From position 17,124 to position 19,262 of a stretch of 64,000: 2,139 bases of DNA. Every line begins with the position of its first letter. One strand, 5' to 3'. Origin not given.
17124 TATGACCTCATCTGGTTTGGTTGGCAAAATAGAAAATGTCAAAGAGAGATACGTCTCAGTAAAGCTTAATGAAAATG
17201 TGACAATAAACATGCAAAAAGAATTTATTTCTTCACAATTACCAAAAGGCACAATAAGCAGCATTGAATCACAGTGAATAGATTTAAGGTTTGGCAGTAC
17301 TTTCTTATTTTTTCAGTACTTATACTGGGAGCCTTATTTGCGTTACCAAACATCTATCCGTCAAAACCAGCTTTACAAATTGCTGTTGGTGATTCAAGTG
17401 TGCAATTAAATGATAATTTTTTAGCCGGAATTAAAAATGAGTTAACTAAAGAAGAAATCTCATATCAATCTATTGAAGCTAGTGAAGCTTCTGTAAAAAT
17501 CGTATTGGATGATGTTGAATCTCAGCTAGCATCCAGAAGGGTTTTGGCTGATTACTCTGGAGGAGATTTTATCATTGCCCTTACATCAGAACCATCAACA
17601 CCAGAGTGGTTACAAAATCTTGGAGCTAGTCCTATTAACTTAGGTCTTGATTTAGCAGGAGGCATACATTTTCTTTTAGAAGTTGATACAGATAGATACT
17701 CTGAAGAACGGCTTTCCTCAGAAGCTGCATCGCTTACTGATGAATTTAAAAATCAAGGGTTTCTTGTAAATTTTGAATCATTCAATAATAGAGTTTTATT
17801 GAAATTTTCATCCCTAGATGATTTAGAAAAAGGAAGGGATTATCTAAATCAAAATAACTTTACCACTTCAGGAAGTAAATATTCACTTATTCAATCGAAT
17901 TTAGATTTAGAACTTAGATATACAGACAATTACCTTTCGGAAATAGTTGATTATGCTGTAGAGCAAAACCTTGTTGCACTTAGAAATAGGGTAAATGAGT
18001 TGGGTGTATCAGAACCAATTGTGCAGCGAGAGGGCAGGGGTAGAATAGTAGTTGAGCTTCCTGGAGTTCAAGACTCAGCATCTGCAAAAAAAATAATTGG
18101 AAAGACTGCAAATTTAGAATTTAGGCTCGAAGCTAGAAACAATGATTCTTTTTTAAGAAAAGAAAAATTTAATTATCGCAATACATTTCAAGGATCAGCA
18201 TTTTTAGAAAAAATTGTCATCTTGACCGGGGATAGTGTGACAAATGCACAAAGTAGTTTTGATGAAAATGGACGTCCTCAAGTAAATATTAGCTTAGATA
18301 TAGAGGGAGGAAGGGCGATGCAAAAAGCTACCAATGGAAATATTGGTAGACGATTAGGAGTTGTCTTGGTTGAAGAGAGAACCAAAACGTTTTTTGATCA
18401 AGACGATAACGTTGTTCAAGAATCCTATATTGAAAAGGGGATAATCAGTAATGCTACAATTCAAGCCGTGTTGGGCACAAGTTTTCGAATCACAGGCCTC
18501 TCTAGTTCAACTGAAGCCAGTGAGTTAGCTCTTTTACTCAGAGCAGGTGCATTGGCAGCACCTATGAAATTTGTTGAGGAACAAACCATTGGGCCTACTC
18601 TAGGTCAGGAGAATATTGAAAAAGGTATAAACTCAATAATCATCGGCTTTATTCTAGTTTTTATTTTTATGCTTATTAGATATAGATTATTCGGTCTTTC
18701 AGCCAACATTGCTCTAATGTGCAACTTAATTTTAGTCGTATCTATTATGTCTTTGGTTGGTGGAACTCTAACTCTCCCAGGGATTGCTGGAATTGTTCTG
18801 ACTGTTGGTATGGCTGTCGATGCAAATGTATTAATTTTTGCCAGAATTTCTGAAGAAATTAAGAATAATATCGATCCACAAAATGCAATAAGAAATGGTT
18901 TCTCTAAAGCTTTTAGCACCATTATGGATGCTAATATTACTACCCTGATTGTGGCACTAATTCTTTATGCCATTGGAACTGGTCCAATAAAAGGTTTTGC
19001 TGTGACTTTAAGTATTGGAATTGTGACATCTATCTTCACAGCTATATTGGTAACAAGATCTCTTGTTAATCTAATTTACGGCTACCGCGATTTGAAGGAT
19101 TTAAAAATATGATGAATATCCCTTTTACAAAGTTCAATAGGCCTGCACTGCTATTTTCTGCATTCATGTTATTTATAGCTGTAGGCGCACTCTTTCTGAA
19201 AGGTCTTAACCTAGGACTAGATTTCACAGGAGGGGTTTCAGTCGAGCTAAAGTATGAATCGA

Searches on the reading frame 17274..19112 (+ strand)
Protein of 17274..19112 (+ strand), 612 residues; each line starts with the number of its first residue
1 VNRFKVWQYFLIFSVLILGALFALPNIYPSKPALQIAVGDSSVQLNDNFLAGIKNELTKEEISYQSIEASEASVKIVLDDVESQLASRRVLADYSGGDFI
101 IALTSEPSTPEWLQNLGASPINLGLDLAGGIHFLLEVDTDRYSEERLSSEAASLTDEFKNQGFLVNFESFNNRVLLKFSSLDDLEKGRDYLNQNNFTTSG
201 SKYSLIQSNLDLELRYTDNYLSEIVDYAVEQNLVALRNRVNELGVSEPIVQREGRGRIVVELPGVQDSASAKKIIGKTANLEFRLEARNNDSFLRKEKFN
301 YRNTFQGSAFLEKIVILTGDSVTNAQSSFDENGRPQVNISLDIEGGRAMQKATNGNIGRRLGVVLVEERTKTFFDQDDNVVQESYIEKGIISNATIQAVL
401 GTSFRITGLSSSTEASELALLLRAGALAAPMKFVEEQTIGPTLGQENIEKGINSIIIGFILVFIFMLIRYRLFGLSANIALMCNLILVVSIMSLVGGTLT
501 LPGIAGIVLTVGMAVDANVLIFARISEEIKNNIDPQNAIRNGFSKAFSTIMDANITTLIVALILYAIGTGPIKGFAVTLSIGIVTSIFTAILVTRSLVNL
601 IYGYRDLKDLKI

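Call 60: search_protein_families(library=pfam, proteins=[window:17274-19112:+], max_evalue=0.0001)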
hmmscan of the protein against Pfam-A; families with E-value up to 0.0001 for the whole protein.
window:17274-19112:+ (612 aa): 6 families
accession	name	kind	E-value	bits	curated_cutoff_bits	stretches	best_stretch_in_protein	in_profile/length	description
PF22599.2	SecDF_P1_head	-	1.1e-30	106.2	27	1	307-429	11-114/114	SecDF, P1 head subdomain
PF21760.3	SecD_1st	-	2.7e-26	91.2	27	1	229-286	1-58/60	Protein translocase subunit SecDF, P1 domain, N-terminal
PF13721.11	SecD-TM1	-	1e-23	84.1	30.5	1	1-103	1-103/103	SecD export protein N-terminal TM region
PF02355.23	SecD_SecF_C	-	4.2e-23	82.2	20.5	1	431-600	13-185/189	Protein export membrane protein SecD/SecF, C-terminal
PF03176.21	MMPL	-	9.8e-08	31.7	20.5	1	455-597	149-298/333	MMPL family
PF07549.19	Sec_GG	-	1.9e-06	27.6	20.3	1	116-139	3-26/28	SecD/SecF GG Motif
